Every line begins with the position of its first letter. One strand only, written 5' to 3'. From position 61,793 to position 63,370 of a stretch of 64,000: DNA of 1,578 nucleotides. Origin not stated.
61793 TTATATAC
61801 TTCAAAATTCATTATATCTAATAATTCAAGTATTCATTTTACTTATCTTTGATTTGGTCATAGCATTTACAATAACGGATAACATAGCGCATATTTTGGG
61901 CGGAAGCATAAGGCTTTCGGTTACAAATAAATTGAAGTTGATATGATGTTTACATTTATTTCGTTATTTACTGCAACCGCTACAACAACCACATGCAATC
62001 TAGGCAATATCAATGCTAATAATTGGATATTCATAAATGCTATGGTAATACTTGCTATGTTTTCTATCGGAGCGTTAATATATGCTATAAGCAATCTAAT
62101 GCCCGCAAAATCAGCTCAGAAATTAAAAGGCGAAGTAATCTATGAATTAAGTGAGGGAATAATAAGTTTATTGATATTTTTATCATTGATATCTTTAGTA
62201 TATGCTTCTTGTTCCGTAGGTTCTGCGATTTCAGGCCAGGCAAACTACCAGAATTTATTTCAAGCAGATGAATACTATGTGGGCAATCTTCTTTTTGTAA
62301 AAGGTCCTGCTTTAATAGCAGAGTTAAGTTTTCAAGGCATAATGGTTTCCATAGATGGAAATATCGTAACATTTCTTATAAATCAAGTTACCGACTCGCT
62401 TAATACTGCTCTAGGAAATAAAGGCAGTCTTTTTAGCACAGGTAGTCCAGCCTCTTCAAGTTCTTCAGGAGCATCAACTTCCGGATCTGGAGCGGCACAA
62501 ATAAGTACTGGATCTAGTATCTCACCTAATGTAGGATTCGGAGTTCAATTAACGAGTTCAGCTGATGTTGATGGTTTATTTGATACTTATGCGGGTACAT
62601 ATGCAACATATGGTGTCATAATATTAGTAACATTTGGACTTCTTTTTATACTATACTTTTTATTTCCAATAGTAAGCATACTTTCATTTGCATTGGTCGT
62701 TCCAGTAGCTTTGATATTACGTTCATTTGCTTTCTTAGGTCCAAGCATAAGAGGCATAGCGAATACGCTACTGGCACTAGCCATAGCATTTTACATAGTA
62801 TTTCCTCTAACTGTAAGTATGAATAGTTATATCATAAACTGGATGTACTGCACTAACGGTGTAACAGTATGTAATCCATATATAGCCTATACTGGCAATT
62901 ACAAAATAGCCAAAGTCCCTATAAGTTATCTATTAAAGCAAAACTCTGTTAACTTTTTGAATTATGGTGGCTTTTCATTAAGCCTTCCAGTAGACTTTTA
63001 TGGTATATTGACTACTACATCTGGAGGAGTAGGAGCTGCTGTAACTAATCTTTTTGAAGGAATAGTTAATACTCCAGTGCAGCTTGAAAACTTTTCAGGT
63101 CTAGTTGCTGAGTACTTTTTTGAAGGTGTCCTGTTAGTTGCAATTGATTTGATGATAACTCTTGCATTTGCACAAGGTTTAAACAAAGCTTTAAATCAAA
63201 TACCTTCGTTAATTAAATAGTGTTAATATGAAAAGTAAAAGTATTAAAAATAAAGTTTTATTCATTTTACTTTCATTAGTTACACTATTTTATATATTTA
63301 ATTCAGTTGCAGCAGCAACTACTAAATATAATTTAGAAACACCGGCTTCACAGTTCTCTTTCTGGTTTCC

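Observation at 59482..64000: Operon of an anchored coiled-coil protein plus three tandem paralogous polytopic membrane proteins of unknown family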

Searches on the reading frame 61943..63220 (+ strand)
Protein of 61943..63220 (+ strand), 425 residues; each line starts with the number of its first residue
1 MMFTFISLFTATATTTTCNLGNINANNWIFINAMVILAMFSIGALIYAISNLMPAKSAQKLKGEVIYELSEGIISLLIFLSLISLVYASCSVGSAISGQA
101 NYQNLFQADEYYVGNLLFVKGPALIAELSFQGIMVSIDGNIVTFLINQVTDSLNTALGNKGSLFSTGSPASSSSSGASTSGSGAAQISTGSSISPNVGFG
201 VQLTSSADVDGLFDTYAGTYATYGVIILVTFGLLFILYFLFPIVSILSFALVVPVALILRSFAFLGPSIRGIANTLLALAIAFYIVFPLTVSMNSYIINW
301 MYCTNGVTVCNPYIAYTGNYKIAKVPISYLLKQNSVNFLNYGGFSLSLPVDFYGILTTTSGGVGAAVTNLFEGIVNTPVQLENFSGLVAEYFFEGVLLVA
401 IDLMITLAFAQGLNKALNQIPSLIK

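Call 6: search_protein_families(library=pfam, proteins=[window:61943-63220:+], max_evalue=1)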
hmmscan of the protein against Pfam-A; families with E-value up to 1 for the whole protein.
window:61943-63220:+ (425 aa): 0 families

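Call 7: search_protein_families(library=ncbifam, proteins=[window:61943-63220:+], max_evalue=1)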
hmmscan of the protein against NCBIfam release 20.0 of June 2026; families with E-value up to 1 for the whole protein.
window:61943-63220:+ (425 aa): 0 families

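Call 11: find_encoding_contigs(protein=window:61943-63220:+, flank=10000, max_places=6)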
Protein window:61943-63220:+ (425 aa): no gene with exactly this product is on record in the collection.

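Call 12: find_homologous_proteins(query=window:61943-63220:+, max_evalue=0.01)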
Query window:61943-63220:+ (425 aa): 12 proteins with E <= 0.01 among 8000 candidates.
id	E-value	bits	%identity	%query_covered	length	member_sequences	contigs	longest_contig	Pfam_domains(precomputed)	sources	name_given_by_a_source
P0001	5.2e-261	884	100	100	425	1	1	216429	-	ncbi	ncbi:MAG: hypothetical protein ACP5M9_01075 [Candidatus Micrarchaeia archaeon]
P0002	4.8e-176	604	70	96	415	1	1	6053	-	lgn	-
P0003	3.9e-173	594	67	96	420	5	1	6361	-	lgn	-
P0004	1.1e-171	590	68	97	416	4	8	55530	-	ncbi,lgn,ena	-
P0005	5.3e-171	587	67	96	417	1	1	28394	-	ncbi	ncbi:MAG: hypothetical protein QXD23_00485 [Candidatus Micrarchaeaceae archaeon]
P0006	5.1e-155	535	61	97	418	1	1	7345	-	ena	-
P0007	6.1e-151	521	61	97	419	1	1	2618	-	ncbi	-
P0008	3.0e-94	335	43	96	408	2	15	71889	-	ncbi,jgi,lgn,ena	jgi:hypothetical protein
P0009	1.7e-86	309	41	97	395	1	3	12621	-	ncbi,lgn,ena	-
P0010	7.2e-57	212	34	95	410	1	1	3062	-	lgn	-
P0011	1.8e-30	125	28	95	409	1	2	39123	-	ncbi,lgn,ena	-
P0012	1.1e-24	106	30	94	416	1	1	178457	-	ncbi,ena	-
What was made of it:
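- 61943..63220 (+): Gene 3 (425 aa): second paralogue (family g3). It has a signal peptide, a VirB2-pilin-like hairpin, an exposed helical domain with a disordered Ser-rich loop, and three further TM helices. 100% identical to NCBI ACP5M9_01075, Candidatus Micrarchaeia archaeon (call 12).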

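Call 13: find_encoding_contigs(protein=P0001, flank=10000, max_places=4)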
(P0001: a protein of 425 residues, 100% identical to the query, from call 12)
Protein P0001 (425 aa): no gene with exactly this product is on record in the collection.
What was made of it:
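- Tried and rejected: Exact look-ups of gene 3 and of P0001 found no contig (calls 11, 13).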

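Call 14: find_encoding_contigs(protein=P0004, flank=10000, max_places=4)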
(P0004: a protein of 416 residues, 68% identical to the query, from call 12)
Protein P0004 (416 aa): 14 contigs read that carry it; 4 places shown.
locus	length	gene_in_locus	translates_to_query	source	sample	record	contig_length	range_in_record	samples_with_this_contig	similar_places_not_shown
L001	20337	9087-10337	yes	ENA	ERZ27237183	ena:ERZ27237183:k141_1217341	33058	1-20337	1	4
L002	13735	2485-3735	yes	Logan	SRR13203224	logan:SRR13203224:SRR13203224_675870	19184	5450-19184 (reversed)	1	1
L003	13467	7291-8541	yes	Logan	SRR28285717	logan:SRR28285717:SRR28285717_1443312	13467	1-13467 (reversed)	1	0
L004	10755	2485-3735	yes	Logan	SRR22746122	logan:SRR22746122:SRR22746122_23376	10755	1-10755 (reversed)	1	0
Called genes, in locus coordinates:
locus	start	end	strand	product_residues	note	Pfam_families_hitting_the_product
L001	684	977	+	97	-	PF01868:RNase_P-MRP_p29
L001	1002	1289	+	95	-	PF00366:Ribosomal_S17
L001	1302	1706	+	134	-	PF00238:Ribosomal_L14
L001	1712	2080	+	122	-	PF16906:Ribosomal_L26, PF00467:KOW (weak)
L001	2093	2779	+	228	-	PF01479:S4 (weak), PF00900:Ribosomal_S4e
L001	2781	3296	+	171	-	PF00281:Ribosomal_L5, PF00673:Ribosomal_L5_C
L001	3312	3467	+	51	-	PF00253:Ribosomal_S14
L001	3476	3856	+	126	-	PF00410:Ribosomal_S8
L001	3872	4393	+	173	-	PF00347:Ribosomal_L6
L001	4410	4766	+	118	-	PF01655:Ribosomal_L32e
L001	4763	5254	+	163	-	PF01280:Ribosomal_L19e, PF25476:Ribosomal_L19e_C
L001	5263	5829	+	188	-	PF17144:Ribosomal_L5e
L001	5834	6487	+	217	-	PF00333:Ribosomal_S5, PF03719:Ribosomal_S5_C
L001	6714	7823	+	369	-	-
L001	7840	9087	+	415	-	-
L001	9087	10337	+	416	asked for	-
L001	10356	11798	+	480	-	-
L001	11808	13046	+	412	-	-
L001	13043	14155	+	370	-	-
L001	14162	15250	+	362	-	-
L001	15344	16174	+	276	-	-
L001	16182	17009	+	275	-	-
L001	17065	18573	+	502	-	PF01935:DUF87, PF19044:P-loop_TraG (faint), PF12846:AAA_10 (faint)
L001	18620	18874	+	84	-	-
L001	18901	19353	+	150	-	-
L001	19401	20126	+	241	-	-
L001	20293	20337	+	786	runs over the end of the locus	-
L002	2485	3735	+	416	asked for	-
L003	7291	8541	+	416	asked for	-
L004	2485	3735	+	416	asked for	-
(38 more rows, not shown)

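Call 17: search_protein_families(library=pfam, proteins=[L001:10356-11798:+, L001:11808-13046:+, L001:13043-14155:+, L001:14162-15250:+, L001:15344-16174:+, L001:16182-17009:+, L001:17065-18573:+, L001:18620-18874:+, L001:18901-19353:+, L001:19401-20126:+], max_evalue=0.1)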
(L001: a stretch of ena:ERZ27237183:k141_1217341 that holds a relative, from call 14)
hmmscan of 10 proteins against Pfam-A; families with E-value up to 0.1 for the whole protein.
L001:10356-11798:+ (480 aa): 0 families

L001:11808-13046:+ (412 aa): 0 families

L001:13043-14155:+ (370 aa): 0 families

L001:14162-15250:+ (362 aa): 0 families

L001:15344-16174:+ (276 aa): 2 families
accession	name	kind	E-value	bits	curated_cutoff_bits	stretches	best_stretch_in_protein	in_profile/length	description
PF04709.17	AMH_N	-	0.013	14.9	23.4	1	127-180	296-351/390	Anti-Mullerian hormone, N terminal region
PF04629.19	ICA69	-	0.075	13.7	22.4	1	124-227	37-140/241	Islet cell autoantigen ICA69, C-terminal domain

L001:16182-17009:+ (275 aa): 1 family
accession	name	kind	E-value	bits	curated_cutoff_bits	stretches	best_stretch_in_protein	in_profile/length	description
PF13443.12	HTH_26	-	0.021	15.5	22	1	176-207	10-44/63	Cro/C1-type HTH DNA-binding domain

L001:17065-18573:+ (502 aa): 5 families
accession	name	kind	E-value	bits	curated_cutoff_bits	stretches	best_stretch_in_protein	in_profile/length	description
PF01935.23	DUF87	-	5.2e-14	53.3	23.2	1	49-264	12-217/220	Helicase HerA, central domain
PF12846.13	AAA_10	-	1.3e-11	44.6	27.5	2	253-350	215-315/362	AAA-like domain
PF19044.6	P-loop_TraG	-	3.3e-08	33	25.8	2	206-340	179-316/413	TraG P-loop domain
PF10412.15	TrwB_AAD_bind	-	0.00061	19.2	20.5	1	47-106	5-60/387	Type IV secretion-system coupling protein DNA-binding domain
PF01580.24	FtsK_SpoIIIE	-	0.0065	16.4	24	1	57-84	35-63/221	FtsK/SpoIIIE family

L001:18620-18874:+ (84 aa): 3 families
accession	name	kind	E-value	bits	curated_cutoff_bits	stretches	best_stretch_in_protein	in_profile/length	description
PF16522.10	FliS_cochap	-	0.017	15.5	43.2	1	27-58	35-66/149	Flagellar FLiS export co-chaperone, HP1076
PF13411.12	MerR_1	-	0.043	14.4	21.6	1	22-51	39-68/69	MerR HTH family regulatory protein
PF05894.18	Podovirus_Gp16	-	0.071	13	25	1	9-80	131-210/331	Podovirus DNA encapsidation protein (Gp16)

L001:18901-19353:+ (150 aa): 5 families
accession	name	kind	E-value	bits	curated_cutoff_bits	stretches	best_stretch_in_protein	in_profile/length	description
PF17032.10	Zn_ribbon_15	-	0.022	16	28.9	1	18-71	2-52/73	zinc-ribbon family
PF09889.16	DUF2116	-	0.026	14.9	26.8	1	58-94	19-56/59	Probable treble clef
PF13398.12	Peptidase_M50B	-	0.031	14.4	26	1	75-118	92-135/201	Peptidase M50B-like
PF24195.1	DUF7420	-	0.079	13.5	27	1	84-145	60-123/124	Family of unknown function (DUF7420)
PF14279.12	HNH_5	-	0.098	13.1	27.5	0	19-75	1-52/56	HNH endonuclease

L001:19401-20126:+ (241 aa): 4 families
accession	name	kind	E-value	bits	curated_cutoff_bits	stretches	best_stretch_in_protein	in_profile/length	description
PF01399.33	PCI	-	0.00026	21.6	22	1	204-238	36-70/84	PCI domain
PF04157.22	EAP30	-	0.0039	17.4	26.8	1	185-237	161-215/219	EAP30/Vps36 family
PF01978.25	TrmB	-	0.013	15.7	25.6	1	209-239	24-54/68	Sugar-specific transcriptional regulator TrmB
PF24270.1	HTH_Cmi2_C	-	0.075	13.7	27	0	140-238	29-119/125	Cmi2, C-terminal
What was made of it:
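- Pfam: DUF87 5e-14, AAA_10 1e-11, TraG P-loop 3e-8 (call 17).
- Tried and rejected: T7SS-like system: the FtsK/SpoIIIE match is only at the P-loop, E = 0.0065 (call 17).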

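Call 26: find_homologous_proteins(query=A1, max_evalue=0.001)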
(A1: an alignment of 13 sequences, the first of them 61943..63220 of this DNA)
Query A1 (13 sequences) (425 aa, profile of the alignment): 12 proteins with E <= 0.001 among 8000 candidates.
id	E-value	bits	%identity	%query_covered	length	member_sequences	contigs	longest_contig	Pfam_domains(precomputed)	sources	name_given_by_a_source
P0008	5.4e-122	426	43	96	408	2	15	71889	-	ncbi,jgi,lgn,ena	jgi:hypothetical protein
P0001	4.9e-121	423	100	100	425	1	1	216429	-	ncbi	ncbi:MAG: hypothetical protein ACP5M9_01075 [Candidatus Micrarchaeia archaeon]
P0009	5.3e-120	419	41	97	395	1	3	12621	-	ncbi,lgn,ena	-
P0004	2.0e-119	417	68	97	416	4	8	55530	-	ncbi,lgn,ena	-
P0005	6.7e-114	399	67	96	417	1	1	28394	-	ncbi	ncbi:MAG: hypothetical protein QXD23_00485 [Candidatus Micrarchaeaceae archaeon]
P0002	1.4e-113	398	70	96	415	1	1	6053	-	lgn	-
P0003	5.3e-110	386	67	96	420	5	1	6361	-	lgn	-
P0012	1.4e-107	378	30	94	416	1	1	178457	-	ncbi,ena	-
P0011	2.4e-105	371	28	95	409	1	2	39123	-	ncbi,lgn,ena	-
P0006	2.6e-105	371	61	97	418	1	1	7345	-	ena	-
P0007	2.5e-99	351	61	97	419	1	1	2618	-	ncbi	-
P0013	1.1e-89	319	34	16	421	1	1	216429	-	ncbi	ncbi:MAG: hypothetical protein ACP5M9_01070 [Candidatus Micrarchaeia archaeon]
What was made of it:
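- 60669..61946 (+): Gene 2 (425 aa from GTG, or 421 aa from the ATG at 60681): first of six paralogous 5-TM membrane subunits (family g2), a CedA/VirB6-like candidate. NCBI record ACP5M9_01070, 421 aa (call 26).
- Checked: NCBI calls gene 2 as 421 aa, which fits the ATG at 60681 (call 26).
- Tried and rejected: Profile search of the word-indexed protein database with a paralogue alignment returned only the same 12 proteins (call 26).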

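Call 29: find_encoding_contigs(protein=P0012, flank=10000, max_places=2)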
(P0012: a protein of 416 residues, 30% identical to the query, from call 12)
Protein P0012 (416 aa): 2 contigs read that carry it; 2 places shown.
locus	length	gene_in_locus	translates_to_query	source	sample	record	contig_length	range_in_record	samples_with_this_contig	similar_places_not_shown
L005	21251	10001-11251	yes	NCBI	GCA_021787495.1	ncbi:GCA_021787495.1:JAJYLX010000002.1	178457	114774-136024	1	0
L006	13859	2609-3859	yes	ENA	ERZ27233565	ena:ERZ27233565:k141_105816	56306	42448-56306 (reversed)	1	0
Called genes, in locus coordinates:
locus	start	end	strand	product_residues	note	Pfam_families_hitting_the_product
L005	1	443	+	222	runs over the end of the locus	PF00535:Glycos_transf_2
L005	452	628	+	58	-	-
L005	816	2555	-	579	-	PF13231:PMT_2 (weak)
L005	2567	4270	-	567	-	PF02543:Carbam_trans_N, PF16861:Carbam_trans_C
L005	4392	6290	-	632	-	-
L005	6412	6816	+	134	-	PF04956:TrbC (weak)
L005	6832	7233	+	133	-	PF04956:TrbC (weak)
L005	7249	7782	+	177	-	-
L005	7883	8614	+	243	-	-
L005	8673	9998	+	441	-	-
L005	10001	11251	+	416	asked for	-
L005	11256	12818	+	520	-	-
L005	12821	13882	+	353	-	-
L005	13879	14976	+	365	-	-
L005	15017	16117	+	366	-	-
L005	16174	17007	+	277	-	-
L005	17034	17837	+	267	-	-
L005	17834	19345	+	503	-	PF01935:DUF87, PF19044:P-loop_TraG (faint), PF12846:AAA_10 (weak)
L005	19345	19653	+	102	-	-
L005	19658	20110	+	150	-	-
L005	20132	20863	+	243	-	-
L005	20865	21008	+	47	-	-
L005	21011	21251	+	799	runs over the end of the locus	-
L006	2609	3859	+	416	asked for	-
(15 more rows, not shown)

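Call 35: search_protein_representatives(alignment_id=A2)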
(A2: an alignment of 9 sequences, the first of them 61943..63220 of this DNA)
Query: 9 sequences, 408 profile positions. Proteins with E-value up to 0.001 (for the whole library): 929; up to 1e-10: 340; up to 1e-30: 131. The best 150 are listed.
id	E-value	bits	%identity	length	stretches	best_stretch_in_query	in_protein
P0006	1.6e-162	557.9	-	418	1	5-401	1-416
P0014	6.7e-142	490.0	-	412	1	6-407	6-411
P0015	1.3e-118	413.2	-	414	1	5-407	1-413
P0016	2.5e-107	376.1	-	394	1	6-407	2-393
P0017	5.0e-103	362.0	-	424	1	19-407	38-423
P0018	7.4e-102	358.1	-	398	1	13-406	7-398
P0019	5.6e-100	351.9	-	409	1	20-407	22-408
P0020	1.2e-99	350.9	-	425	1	13-407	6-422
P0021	2.3e-98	346.6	-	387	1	13-407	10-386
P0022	6.0e-98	345.2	-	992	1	10-407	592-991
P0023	3.2e-97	342.8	-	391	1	5-407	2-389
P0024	1.3e-96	340.9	-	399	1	9-407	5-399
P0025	7.9e-96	338.2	-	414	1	12-408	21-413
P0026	8.0e-96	338.2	-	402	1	18-406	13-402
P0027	2.4e-93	330.0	-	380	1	9-407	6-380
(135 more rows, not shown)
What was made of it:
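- The paralogue family has 929 representatives at 50% clustering (call 35).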

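Call 42: find_related_loci(query=A4, collection=genome_contigs, flank=10000)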
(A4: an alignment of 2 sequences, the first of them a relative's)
Query A4 (502 aa) in genome_contigs; peptide patterns used: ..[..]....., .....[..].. (x = any residue, [..] = any of these).
451 stretches matched a pattern; 236 encode a relative of the query (tblastn E <= 1e-3); the best 80 are kept; 80 distinct loci.
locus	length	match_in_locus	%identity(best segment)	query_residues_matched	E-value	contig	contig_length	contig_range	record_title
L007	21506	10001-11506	100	1-502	0e+0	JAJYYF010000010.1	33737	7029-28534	MAG: Candidatus Micrarchaeota archaeon isolate FK3.bin92 NODE_2449_length_33737_cov_2.149539, whole genome shotgun seque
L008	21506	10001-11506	96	1-502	0e+0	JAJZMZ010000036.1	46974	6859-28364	MAG: Candidatus Micrarchaeota archaeon isolate MAS3.bin57 NODE_1309_length_46974_cov_2.136444, whole genome shotgun sequ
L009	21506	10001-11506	91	1-502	0e+0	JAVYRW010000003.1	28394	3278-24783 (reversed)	MAG: Candidatus Micrarchaeaceae archaeon isolate DRTY-16_202007_bins_11 DRTY-16_202007_bins_11_scaffold_3, whole genome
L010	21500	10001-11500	86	1-500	0e+0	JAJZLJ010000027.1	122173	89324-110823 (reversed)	MAG: Candidatus Micrarchaeota archaeon isolate MAS3.bin106 NODE_161_length_122173_cov_3.688257, whole genome shotgun seq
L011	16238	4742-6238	78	1-499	0e+0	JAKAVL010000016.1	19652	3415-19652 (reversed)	MAG: Candidatus Micrarchaeota archaeon isolate YP3.bin95 NODE_3404_length_19652_cov_2.13987, whole genome shotgun sequen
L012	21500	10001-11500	77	1-500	0e+0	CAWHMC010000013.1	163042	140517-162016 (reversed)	MAG: uncultured archaeon isolate MFD04780.bin.2.174 genome assembly, contig: contig_6431, whole genome shotgun sequence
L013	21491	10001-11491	76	1-497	0e+0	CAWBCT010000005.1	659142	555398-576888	MAG: uncultured archaeon isolate MFD04780.bin.2.2 genome assembly, contig: contig_20207, whole genome shotgun sequence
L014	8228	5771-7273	74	1-501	0e+0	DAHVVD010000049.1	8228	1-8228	MAG TPA_asm: Candidatus Micrarchaeota archaeon isolate clean719 k141_37406, whole genome shotgun sequence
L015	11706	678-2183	75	1-502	0e+0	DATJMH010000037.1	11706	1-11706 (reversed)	MAG TPA_asm: Candidatus Saccharimonadales bacterium isolate SMAG_U14830 k141_4811028, whole genome shotgun sequence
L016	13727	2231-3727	74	1-499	0e+0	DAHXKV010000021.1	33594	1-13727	MAG TPA_asm: Candidatus Micrarchaeota archaeon isolate clean1580 k141_531169, whole genome shotgun sequence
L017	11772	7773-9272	72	1-500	0e+0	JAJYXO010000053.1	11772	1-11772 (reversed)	MAG: Candidatus Micrarchaeota archaeon isolate FK3.bin49 NODE_10937_length_11772_cov_2.683383, whole genome shotgun sequ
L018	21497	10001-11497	74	1-499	0e+0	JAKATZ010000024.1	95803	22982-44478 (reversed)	MAG: Candidatus Micrarchaeota archaeon isolate YP3.bin123 NODE_265_length_95803_cov_2.29748, whole genome shotgun sequen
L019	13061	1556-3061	74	1-502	0e+0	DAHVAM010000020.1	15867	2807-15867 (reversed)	MAG TPA_asm: Candidatus Micrarchaeota archaeon isolate clean1702 NODE_20_length_15867_cov_4.076821, whole genome shotgun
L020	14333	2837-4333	73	1-499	0e+0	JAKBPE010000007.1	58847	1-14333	MAG: bacterium isolate LSA4.bin48 NODE_447_length_58847_cov_3.907800, whole genome shotgun sequence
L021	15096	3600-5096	73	1-499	0e+0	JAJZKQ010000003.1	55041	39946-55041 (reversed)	MAG: Candidatus Micrarchaeota archaeon isolate MAS1.bin37 NODE_305_length_55041_cov_60.282715, whole genome shotgun sequ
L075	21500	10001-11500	65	1-500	0e+0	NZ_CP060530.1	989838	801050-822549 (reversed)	Candidatus Micrarchaeum sp. strain A_DKE chromosome, complete genome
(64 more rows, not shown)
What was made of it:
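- The top 80 are at least 64% identical and almost all are Micrarchaeota, including A_DKE and Mancarchaeum (call 42). The ATPase is present in 236 species representatives (call 42).
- Tried and rejected: The ATPase alignment worked (call 42).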

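Call 47: predict_structure(alignment_id=A3)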
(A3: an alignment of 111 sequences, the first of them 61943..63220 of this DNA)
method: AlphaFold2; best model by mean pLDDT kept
length: 425 residues; sequences in the alignment: 111
mean_pLDDT: 84.7   pTM: 0.79
mean pLDDT of the five models: 84.7, 84.2, 83.8, 83.1, 83.1
residues with pLDDT >= 90: 272; 70-90: 64; 50-70: 56; < 50: 33
segments of 3 or more residues with pLDDT < 50: 1-3, 8-13, 171-176, 178-186, 336-338
pLDDT, mean of each block of 10 residues (from residue 1): 48 64 92 96 96 97 94 95 95 91 93 96 93 92 91 82 51 47 50 59 81 95 98 98 95 96 89 97 97 96 92 93 74 55 58 60 83 91 95 98 98 97 86
secondary structure, 60 per line:
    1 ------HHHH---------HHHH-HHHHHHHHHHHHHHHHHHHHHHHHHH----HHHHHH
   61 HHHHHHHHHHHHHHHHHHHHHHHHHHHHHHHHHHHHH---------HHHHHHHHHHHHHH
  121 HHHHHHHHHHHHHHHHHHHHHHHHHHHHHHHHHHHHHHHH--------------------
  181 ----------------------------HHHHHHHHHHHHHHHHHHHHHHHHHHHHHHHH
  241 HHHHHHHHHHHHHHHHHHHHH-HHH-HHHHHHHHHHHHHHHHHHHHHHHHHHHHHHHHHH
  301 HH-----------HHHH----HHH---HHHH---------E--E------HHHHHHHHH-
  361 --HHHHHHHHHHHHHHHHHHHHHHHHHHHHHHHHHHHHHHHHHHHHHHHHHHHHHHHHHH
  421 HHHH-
elements in order: H7-10 H20-23 H25-50 H55-97 H107-160 H209-261 H267-302 H314-317 H328-331 H351-359 H363-424
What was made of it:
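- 61943..63220 (+): AlphaFold2 model: pLDDT 84.7, pTM 0.79 (call 47).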
